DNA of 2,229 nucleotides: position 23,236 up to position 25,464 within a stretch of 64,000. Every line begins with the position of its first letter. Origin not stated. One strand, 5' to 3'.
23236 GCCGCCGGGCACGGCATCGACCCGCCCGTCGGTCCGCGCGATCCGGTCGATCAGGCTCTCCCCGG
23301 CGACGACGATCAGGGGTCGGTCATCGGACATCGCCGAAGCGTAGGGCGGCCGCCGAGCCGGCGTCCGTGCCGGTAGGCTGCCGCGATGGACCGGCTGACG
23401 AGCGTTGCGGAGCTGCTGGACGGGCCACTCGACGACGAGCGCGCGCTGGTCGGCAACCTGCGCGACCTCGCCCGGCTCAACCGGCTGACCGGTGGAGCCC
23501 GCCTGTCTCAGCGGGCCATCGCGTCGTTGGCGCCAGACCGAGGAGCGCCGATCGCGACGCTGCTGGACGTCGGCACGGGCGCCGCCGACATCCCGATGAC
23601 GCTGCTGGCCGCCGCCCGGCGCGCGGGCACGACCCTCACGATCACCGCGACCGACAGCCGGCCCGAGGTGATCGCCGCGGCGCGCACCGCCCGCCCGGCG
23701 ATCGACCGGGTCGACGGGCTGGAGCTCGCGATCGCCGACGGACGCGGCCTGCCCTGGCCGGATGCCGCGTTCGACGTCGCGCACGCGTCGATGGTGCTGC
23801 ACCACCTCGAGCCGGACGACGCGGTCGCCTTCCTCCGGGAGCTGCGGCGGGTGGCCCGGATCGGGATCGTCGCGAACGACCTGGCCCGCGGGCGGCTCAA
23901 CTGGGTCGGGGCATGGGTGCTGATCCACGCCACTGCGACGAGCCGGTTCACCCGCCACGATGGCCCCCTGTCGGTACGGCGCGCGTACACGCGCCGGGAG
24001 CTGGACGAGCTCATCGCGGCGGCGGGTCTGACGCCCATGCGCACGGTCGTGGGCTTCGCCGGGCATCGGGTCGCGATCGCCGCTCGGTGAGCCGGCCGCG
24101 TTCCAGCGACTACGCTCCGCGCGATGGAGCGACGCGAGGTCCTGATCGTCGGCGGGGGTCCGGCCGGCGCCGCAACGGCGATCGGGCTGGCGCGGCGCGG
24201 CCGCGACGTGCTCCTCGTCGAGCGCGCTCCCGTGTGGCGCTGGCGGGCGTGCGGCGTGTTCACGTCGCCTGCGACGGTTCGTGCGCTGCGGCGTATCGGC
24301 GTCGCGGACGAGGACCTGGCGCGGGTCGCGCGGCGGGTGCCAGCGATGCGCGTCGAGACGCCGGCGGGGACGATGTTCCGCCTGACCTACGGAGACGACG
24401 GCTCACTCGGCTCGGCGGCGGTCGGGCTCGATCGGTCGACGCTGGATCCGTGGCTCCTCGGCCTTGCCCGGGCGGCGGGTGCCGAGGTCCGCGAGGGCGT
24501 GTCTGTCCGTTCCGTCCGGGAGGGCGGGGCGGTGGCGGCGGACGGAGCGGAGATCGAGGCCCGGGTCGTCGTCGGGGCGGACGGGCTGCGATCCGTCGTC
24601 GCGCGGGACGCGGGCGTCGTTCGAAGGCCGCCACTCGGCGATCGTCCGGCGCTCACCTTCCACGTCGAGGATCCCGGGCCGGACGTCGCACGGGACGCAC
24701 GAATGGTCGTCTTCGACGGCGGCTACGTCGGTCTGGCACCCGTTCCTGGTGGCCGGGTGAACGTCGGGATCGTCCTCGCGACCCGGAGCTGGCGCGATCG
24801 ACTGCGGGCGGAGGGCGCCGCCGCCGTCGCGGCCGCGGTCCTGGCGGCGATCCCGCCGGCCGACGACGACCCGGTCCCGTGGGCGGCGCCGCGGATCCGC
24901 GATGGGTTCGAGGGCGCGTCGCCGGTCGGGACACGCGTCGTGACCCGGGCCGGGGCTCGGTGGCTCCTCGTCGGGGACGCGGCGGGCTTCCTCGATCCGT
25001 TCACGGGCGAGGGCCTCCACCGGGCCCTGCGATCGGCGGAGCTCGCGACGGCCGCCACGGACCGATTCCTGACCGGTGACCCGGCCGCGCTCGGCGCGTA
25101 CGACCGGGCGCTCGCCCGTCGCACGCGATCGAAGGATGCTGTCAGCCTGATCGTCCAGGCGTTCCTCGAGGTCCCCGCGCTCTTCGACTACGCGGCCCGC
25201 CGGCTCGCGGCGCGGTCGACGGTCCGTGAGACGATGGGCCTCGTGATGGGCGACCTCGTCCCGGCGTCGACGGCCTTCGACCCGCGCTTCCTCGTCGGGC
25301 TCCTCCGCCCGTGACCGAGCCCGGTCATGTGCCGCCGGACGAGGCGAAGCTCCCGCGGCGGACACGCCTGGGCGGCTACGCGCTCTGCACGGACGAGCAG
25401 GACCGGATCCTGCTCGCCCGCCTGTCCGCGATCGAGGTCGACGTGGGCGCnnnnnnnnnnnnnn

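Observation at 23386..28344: A tightly coupled five-gene operon (methyltransferase, geranylgeranyl-reductase-like FAD enzyme, NUDIX, SRPBCC, KAS-II) suggests a lipid or quinone tailoring pathway; a DUF2461 gene follows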

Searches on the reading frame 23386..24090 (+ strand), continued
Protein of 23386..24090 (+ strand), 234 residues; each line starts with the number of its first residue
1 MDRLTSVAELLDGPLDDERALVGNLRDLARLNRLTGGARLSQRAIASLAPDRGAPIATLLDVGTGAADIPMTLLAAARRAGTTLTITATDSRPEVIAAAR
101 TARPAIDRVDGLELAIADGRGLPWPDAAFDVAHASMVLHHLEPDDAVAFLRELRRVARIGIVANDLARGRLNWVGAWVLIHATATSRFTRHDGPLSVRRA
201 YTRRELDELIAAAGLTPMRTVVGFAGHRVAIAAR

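Call 52: get_annotated_region(hit=H14, flank=6000)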
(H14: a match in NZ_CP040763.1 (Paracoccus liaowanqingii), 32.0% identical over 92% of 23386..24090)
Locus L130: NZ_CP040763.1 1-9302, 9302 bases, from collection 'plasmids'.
description: Paracoccus liaowanqingii strain 2251 plasmid unnamed4, complete sequence
organism: Paracoccus liaowanqingii (NCBI taxid 2560053)
taxonomy: Bacteria; Pseudomonadota; Alphaproteobacteria; Rhodobacterales; Paracoccaceae; Paracoccus; Paracoccus liaowanqingii
host: -; source: Tibetan antelope,cell culture,feces; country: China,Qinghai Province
typing (MOB-suite, as given by PLSDB): non-mobilizable; replicon rep_cluster_229
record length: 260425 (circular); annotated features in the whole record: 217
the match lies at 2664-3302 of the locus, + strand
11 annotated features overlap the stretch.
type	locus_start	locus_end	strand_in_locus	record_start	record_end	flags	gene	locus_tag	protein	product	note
CDS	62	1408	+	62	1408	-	-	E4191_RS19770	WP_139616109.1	DUF2254 domain-containing protein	-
CDS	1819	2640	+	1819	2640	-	-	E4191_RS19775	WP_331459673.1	type III polyketide synthase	-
CDS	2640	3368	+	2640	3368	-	-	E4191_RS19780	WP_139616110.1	methyltransferase domain-containing protein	-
CDS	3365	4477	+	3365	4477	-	-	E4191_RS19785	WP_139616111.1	FAD-dependent monooxygenase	-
CDS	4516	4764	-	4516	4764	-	-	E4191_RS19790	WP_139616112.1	DUF2188 domain-containing protein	-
CDS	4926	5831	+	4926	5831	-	-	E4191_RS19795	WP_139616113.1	PHB depolymerase family esterase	-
CDS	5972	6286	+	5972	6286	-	-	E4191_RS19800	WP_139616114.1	hypothetical protein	-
CDS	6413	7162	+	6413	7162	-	-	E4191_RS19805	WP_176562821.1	calcium-binding protein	-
CDS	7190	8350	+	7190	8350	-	-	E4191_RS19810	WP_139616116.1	Hint domain-containing protein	-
CDS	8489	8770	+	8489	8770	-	-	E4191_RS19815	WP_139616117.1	hypothetical protein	-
CDS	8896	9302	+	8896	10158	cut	-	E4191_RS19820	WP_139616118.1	extracellular solute-binding protein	-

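Call 53: get_annotated_region(hit=H1, flank=6000)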
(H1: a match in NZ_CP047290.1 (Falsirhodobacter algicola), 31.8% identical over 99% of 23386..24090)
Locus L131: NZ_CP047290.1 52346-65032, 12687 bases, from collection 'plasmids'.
description: Falsirhodobacter algicola strain PG104 plasmid unnamed1, complete sequence
organism: Falsirhodobacter algicola (NCBI taxid 2692330)
taxonomy: Bacteria; Pseudomonadota; Alphaproteobacteria; Rhodobacterales; Paracoccaceae; Falsirhodobacter; Falsirhodobacter algicola
host: -; source: Grateloupia sp.,single cell; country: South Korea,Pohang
typing (MOB-suite, as given by PLSDB): non-mobilizable
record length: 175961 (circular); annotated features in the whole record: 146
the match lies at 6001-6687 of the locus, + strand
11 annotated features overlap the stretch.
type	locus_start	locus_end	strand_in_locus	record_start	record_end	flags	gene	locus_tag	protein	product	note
CDS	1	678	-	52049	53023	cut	-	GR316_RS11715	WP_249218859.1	iron ABC transporter permease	GO:0006826 - iron ion transport [Evidence IEA]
CDS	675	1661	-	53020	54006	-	-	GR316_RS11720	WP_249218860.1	iron ABC transporter permease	GO:0006826 - iron ion transport [Evidence IEA]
CDS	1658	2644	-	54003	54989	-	-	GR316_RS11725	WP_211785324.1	iron-siderophore ABC transporter substrate-binding protein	GO:0015891 - siderophore transport [Evidence IEA]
CDS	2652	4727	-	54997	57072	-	-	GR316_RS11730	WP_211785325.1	TonB-dependent siderophore receptor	GO:0015891 - siderophore transport [Evidence IEA]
CDS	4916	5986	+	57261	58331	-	-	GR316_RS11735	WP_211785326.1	type III polyketide synthase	-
CDS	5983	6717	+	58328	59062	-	-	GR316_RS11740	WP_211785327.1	methyltransferase domain-containing protein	-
CDS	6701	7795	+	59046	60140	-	-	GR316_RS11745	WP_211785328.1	FAD-dependent monooxygenase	-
CDS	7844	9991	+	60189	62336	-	-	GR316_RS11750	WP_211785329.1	histidine kinase dimerization/phosphoacceptor domain -containing protein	-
CDS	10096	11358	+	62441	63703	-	-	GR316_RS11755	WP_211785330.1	aromatic acid/H+ symport family MFS transporter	GO:0055085 - transmembrane transport [Evidence IEA]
CDS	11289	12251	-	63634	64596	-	xdhC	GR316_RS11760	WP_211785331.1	xanthine dehydrogenase accessory protein XdhC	GO:0065003 - protein-containing complex assembly [Evidence IEA]; GO:0009115 - xanthine catabolic process [Evidence IEA]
CDS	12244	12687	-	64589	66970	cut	xdhB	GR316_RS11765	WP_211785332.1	xanthine dehydrogenase molybdopterin binding subunit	GO:0009115 - xanthine catabolic process [Evidence IEA]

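Call 94: get_annotated_region(hit=H18, flank=5000)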
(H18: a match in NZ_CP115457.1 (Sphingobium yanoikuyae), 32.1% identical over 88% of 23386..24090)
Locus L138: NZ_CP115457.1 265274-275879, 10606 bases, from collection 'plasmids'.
description: Sphingobium yanoikuyae strain CC4533 plasmid pKN1, complete sequence
organism: Sphingobium yanoikuyae (NCBI taxid 13690)
taxonomy: Bacteria; Pseudomonadota; Alphaproteobacteria; Sphingomonadales; Sphingomonadaceae; Sphingobium; Sphingobium yanoikuyae
host: -; source: cell culture; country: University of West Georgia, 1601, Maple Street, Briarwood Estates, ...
typing (MOB-suite, as given by PLSDB): non-mobilizable; mating-pair formation MPF_F
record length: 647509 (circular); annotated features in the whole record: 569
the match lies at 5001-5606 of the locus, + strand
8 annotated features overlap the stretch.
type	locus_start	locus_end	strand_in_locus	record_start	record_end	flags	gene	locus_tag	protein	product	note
CDS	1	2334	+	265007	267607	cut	-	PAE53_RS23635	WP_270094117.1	PAS domain-containing protein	-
CDS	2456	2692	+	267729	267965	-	-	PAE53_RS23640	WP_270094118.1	phosphopantetheine-binding protein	-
CDS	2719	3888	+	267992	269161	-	-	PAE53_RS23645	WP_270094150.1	beta-ketoacyl-[acyl-carrier-protein] synthase family protein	GO:0006633 - fatty acid biosynthetic process [Evidence IEA]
CDS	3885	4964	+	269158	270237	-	-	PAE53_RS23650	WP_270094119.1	type III polyketide synthase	-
CDS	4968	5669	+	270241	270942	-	-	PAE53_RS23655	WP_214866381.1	methyltransferase domain-containing protein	-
CDS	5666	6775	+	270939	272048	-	-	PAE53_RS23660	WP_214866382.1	NAD(P)-binding protein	-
CDS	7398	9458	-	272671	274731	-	-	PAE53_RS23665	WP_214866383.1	NAD(+) synthase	GO:0009435 - NAD biosynthetic process [Evidence IEA]; GO:0006807 - nitrogen compound metabolic process [Evidence IEA]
CDS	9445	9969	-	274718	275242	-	-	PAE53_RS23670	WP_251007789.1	nicotinamide-nucleotide amidohydrolase family protein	-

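Call 95: get_annotated_region(hit=H21, flank=5000)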
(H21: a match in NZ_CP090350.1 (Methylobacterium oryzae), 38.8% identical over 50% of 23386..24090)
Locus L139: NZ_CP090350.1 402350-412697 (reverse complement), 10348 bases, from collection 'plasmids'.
description: Methylobacterium oryzae strain H33R-06 plasmid unnamed1, complete sequence
organism: Methylobacterium oryzae (NCBI taxid 334852)
taxonomy: Bacteria; Pseudomonadota; Alphaproteobacteria; Hyphomicrobiales; Methylobacteriaceae; Methylobacterium; Methylobacterium oryzae
host: -; source: single cell,soil; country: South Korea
typing (MOB-suite, as given by PLSDB): mobilizable; relaxase MOBP
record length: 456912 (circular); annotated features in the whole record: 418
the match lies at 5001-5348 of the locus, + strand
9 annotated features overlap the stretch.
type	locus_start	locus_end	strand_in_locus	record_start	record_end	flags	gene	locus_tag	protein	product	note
CDS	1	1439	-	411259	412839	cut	-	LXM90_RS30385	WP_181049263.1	ATP-binding protein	-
CDS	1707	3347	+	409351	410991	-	-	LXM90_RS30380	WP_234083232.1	DHA2 family efflux MFS transporter permease subunit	GO:0009410 - response to xenobiotic stimulus [Evidence IEA]; GO:0006855 - xenobiotic transmembrane transport [Evidence ...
CDS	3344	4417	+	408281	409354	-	-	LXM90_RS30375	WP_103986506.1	type III polyketide synthase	-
CDS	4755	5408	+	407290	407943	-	-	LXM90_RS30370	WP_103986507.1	methyltransferase domain-containing protein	-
CDS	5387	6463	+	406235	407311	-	-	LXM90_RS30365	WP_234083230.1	FAD-dependent monooxygenase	-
CDS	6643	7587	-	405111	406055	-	-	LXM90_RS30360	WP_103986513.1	AraC family transcriptional regulator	GO:0006355 - regulation of DNA-templated transcription [Evidence IEA]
CDS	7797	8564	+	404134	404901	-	-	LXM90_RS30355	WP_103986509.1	alpha/beta hydrolase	-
CDS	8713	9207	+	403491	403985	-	-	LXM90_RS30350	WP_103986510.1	DUF302 domain-containing protein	-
CDS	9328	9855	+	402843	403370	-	-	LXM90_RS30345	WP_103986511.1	hypothetical protein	-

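Call 96: get_annotated_region(hit=H2, flank=5000)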
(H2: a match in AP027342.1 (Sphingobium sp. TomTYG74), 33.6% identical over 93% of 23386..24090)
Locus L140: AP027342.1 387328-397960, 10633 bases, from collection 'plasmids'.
description: Sphingobium sp. TomTYG74 plasmid pTomTYG74a DNA, complete genome
organism: Sphingobium sp. TomTYG74 (NCBI taxid 3028892)
taxonomy: Bacteria; Pseudomonadota; Alphaproteobacteria; Sphingomonadales; Sphingomonadaceae; Sphingobium; Sphingobium sp. TomTYG74
host: -; source: -; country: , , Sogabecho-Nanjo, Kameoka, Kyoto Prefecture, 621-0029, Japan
typing (MOB-suite, as given by PLSDB): non-mobilizable; replicon rep_cluster_545
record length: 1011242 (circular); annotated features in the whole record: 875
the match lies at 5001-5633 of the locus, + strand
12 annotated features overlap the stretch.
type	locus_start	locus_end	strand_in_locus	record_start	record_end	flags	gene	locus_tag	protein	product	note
CDS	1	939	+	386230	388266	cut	opdA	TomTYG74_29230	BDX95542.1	oligopeptidase A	-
CDS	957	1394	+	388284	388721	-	trx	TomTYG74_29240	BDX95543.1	thiol reductase thioredoxin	-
CDS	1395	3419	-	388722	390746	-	-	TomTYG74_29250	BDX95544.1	elongation factor G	-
CDS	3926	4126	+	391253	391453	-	-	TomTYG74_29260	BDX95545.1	hypothetical protein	-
CDS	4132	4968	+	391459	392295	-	-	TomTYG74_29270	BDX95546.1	delta(24)-sterol C-methyltransferase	-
CDS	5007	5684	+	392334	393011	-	-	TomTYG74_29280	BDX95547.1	hypothetical protein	-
CDS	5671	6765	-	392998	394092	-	-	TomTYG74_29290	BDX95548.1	hypothetical protein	-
CDS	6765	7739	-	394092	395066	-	-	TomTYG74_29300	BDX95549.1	chalcone synthase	-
CDS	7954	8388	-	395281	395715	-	-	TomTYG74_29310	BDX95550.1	hypothetical protein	-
CDS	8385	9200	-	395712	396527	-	-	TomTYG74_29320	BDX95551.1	oxidoreductase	-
CDS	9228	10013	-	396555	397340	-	-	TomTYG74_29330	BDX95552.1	short-chain dehydrogenase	-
CDS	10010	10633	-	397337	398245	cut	-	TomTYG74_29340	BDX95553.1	hypothetical protein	-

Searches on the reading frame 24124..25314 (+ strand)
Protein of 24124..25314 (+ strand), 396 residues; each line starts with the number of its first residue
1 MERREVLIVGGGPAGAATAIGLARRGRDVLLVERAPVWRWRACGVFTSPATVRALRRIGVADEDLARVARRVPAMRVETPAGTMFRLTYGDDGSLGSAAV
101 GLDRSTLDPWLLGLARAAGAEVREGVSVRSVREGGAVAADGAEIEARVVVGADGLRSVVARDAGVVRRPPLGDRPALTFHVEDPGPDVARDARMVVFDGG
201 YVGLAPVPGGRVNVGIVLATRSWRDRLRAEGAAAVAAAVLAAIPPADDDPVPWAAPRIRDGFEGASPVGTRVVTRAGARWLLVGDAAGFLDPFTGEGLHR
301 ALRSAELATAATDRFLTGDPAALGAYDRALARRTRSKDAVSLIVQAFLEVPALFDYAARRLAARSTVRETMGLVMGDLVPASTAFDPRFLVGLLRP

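Call 4: search_protein_families(library=pfam, proteins=[window:24124-25314:+], max_evalue=0.01)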
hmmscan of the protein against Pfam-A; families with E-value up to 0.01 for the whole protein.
window:24124-25314:+ (396 aa): 12 families
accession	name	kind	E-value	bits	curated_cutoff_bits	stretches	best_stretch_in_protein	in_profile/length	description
PF01494.25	FAD_binding_3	-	5.6e-21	75.6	22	1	5-326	3-334/349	FAD binding domain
PF01266.30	DAO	-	1.9e-11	44.6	27.9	2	6-48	2-48/353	FAD dependent oxidoreductase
PF04820.20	Trp_halogenase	-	1.3e-09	37.9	21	2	99-332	152-373/458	Tryptophan halogenase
PF12831.13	FAD_oxidored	-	3.8e-07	30.2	27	1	5-36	1-32/416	FAD dependent oxidoreductase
PF07992.20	Pyr_redox_2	-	5.7e-07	29.7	26.1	1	5-44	2-41/291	Pyridine nucleotide-disulphide oxidoreductase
PF13450.12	NAD_binding_8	-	3e-06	27.8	21.9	1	8-36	1-29/68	NAD(P)-binding Rossmann-like domain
PF00890.30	FAD_binding_2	-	1.1e-05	25.3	20.4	1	6-37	2-33/414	FAD binding domain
PF05834.18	Lycopene_cycl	-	0.0001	22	23.4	0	6-38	2-36/380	Lycopene cyclase protein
PF03486.20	HI0933_like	-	0.00056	19.9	50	1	5-35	2-32/244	HI0933-like protein Rossmann domain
PF00070.33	Pyr_redox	-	0.00061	20.7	22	1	6-44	2-39/82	Pyridine nucleotide-disulphide oxidoreductase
PF13738.12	Pyr_redox_3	-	0.004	16.9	30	1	7-36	1-31/305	Pyridine nucleotide-disulphide oxidoreductase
PF01134.28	GIDA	-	0.0049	16.4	22.1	1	6-32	2-28/391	Glucose inhibited division protein A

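Call 5: search_protein_families(library=ncbifam, proteins=[window:24124-25314:+], max_evalue=0.01)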
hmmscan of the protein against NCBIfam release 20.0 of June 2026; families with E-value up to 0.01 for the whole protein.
window:24124-25314:+ (396 aa): 84 families (the best 25 are shown)
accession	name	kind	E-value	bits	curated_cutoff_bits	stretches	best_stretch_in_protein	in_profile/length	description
TIGR02032.1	GG-red-SF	subfamily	5.1e-35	121.6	158.8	1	6-309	3-294/297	geranylgeranyl reductase family protein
NF049967.1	QhpG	equivalog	6e-26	91.3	240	1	6-317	1-291/423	flavin-dependent monooxygenase QhpG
NF005313.0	PRK06847.1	subfamily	9.1e-24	84.1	372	1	4-161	5-167/375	hypothetical protein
TIGR02023.1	BchP-ChlP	subfamily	8e-21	74.5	343.3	2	5-164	2-162/388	geranylgeranyl diphosphate reductase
NF045655.1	MkRedMenJ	equivalog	1.3e-18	67.1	700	1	3-379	4-377/406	menaquinone reductase MenJ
NF033113.0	halo_ClmS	equivalog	3.1e-18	65.6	900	1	3-316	2-325/570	chloramphenicol-biosynthetic FADH2-dependent halogenase CmlS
NF038174.1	maturase_GoxB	equivalog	9.9e-17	61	400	2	5-164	2-162/358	glycine oxidase maturase GoxB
TIGR01988.1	Ubi-OHases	subfamily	1.9e-16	59.9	224.65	1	6-336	2-341/387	ubiquinone biosynthesis hydroxylase, UbiH/UbiF/VisC/COQ6 family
NF007542.0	PRK10157.1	subfamily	7.7e-14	51.2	610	1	6-168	8-175/428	FAD-dependent oxidoreductase FixC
NF005788.0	PRK07608.1-3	equivalog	8.8e-14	51.1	478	1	5-213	4-221/388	UbiH/UbiF family hydroxylase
NF004829.0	PRK06183.1-3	subfamily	2.3e-13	49.7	390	1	2-164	7-182/520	bifunctional 3-(3-hydroxy-phenyl)propionate/3-hydroxycinnamic acid hydroxylase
NF005452.0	PRK07045.1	equivalog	7.5e-13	48.1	397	1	5-162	7-170/388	putative monooxygenase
NF004780.0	PRK06126.1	subfamily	5.4e-12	44.8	445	1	3-63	8-68/552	hypothetical protein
NF005691.0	PRK07494.1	equivalog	5.9e-12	44.8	459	1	2-186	7-197/404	UbiH/UbiF family hydroxylase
NF005720.0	PRK07538.1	subfamily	1.1e-11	44.3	400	1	4-161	3-171/418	hypothetical protein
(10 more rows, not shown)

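Call 8: find_encoding_contigs(protein=window:24124-25314:+, flank=10000, max_places=6)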
Protein window:24124-25314:+ (396 aa): no gene with exactly this product is on record in the collection.

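Call 13: search_solved_structures(query=window:24124-25314:+, max_evalue=0.00001)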
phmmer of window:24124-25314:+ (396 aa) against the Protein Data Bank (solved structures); distinct sequences matched with E-value up to 0.00001: 28.
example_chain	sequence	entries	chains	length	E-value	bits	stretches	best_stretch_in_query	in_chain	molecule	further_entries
3i3l_A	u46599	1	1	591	2.2e-18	69.8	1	1-319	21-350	Alkylhalidase CmlS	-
3oz2_A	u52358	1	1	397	4.8e-13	52.3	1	1-219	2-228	Digeranylgeranylglycerophospholipid reductase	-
4bjy_A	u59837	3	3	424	4.9e-13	52.3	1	5-160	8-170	PROBABLE SALICYLATE MONOOXYGENASE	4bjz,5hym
4bk1_A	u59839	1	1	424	4.9e-13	52.3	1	5-160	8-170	PROBABLE SALICYLATE MONOOXYGENASE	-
4bk2_A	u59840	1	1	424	4.9e-13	52.3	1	5-160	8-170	PROBABLE SALICYLATE MONOOXYGENASE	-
4bk3_A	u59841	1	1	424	4.9e-13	52.2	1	5-160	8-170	PROBABLE SALICYLATE MONOOXYGENASE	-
3e1t_A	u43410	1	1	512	1e-11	47.9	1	5-332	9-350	Halogenase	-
5buk_A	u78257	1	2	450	3.6e-10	42.8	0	5-174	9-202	FADH2-dependent halogenase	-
8rqh_A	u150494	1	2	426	4.5e-10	42.5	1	3-344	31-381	Tropone 2-monooxygenase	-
8gsm_G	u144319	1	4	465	1.2e-09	41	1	6-161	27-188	4-hydroxybenzoate decarboxylase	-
8gu0_A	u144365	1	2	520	4.8e-09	39.1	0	5-54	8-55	Non-heme halogenase radH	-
8zop_A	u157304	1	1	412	7.2e-09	38.5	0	2-130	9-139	Halogenase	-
5dbj_E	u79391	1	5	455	9.6e-09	38.1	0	5-63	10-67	FADH2-dependent halogenase PltA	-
7fco_A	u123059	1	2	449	4.9e-08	35.8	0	274-334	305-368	ChlB4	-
7da9_A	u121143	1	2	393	5.9e-08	35.5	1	3-162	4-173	6-hydroxy-3-succinoylpyridine 3-monooxygenase HspB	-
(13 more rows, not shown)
